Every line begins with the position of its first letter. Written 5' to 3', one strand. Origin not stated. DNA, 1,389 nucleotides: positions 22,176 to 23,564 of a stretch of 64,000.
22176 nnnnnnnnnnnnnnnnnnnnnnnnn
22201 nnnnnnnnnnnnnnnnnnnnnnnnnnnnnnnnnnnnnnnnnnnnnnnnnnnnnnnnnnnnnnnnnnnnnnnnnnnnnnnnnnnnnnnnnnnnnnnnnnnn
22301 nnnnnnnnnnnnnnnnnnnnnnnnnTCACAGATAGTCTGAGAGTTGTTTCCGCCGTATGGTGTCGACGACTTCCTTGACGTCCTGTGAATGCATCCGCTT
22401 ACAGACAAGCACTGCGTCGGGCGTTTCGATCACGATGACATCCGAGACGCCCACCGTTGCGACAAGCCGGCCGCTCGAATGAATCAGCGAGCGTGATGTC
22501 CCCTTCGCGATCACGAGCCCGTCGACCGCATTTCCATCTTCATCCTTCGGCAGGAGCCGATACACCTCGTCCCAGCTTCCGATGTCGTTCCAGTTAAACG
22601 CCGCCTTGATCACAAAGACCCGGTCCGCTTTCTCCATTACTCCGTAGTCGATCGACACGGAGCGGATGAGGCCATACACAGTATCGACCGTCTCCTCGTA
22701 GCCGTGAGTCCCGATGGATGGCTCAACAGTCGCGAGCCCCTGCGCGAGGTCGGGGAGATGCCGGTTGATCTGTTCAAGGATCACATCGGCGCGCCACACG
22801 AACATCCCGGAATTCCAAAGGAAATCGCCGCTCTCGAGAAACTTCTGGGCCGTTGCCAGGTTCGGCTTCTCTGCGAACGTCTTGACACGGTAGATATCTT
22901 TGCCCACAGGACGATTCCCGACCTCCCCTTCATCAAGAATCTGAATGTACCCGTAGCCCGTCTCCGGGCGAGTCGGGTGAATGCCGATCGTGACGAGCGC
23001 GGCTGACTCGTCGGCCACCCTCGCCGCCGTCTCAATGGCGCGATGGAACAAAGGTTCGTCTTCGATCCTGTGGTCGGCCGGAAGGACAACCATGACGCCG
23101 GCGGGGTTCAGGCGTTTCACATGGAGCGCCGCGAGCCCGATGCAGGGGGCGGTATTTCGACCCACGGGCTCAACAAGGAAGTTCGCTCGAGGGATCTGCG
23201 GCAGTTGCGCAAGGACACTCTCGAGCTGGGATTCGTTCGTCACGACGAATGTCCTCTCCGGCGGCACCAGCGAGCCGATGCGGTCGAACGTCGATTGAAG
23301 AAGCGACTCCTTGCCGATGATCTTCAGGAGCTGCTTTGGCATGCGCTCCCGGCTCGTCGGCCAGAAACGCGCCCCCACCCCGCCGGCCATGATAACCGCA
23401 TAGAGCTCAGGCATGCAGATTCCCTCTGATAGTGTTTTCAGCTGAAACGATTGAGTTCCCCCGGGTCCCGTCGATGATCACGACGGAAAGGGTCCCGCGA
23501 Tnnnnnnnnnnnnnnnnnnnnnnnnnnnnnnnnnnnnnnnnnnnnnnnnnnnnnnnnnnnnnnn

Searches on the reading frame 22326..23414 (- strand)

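Call 59: search_protein_families(library=pfam, proteins=[window:22326-23414:-], max_evalue=0.00001)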
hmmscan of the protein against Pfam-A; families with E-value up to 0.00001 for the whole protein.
window:22326-23414:- (362 aa): 3 families
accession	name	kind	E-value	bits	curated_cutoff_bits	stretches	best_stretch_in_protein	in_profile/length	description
PF00483.29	NTP_transferase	-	5e-40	138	21.2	1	6-292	2-243/245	Nucleotidyl transferase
PF22640.1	ManC_GMP_beta-helix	-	7.2e-17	61.5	27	1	303-351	5-53/55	MannoseP isomerase/GMP-like beta-helix domain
PF12804.13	NTP_transf_3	-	5.3e-09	36.9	27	1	6-141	1-122/160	MobA-like NTP transferase domain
